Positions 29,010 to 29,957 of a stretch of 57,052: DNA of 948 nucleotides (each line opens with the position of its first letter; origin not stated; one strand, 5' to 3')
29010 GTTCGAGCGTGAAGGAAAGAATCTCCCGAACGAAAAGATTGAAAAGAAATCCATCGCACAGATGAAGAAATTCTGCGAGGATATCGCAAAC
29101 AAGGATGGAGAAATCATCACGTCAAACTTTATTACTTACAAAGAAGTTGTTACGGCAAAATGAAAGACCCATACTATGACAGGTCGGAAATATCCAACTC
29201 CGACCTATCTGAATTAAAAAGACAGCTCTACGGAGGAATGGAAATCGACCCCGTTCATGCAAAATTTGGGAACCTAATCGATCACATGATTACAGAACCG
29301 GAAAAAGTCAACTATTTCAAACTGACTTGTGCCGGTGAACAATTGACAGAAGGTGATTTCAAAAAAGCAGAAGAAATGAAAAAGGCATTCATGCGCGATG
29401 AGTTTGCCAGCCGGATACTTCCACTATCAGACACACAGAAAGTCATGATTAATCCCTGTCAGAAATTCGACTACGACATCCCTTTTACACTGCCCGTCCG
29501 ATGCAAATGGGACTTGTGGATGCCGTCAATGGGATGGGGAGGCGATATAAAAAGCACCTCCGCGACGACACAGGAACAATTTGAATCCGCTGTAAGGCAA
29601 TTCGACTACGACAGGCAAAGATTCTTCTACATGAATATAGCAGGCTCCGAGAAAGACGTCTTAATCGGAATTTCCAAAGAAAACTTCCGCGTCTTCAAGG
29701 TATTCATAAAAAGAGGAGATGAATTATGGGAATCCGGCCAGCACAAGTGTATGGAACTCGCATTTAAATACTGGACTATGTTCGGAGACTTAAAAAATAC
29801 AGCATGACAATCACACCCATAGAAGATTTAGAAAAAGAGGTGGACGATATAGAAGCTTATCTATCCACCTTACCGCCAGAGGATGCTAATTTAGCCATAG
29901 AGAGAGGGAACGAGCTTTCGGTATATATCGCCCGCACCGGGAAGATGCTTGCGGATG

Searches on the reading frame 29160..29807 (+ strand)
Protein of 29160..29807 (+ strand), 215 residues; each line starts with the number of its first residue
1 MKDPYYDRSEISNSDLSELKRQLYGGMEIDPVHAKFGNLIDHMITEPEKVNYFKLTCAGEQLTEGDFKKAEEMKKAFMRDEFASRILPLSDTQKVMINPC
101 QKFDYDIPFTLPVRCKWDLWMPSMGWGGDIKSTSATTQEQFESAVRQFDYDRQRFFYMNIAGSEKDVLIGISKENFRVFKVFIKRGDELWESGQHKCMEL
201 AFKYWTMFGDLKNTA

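Call 84: search_protein_families(library=pfam, proteins=[window:29160-29807:+], max_evalue=0.001)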
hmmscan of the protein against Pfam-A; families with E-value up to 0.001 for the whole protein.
window:29160-29807:+ (215 aa): 1 family
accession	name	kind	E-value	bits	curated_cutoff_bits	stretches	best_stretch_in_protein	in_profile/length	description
PF12684.13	DUF3799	-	1.8e-08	34.8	26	1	35-201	32-208/233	PDDEXK-like domain of unknown function (DUF3799)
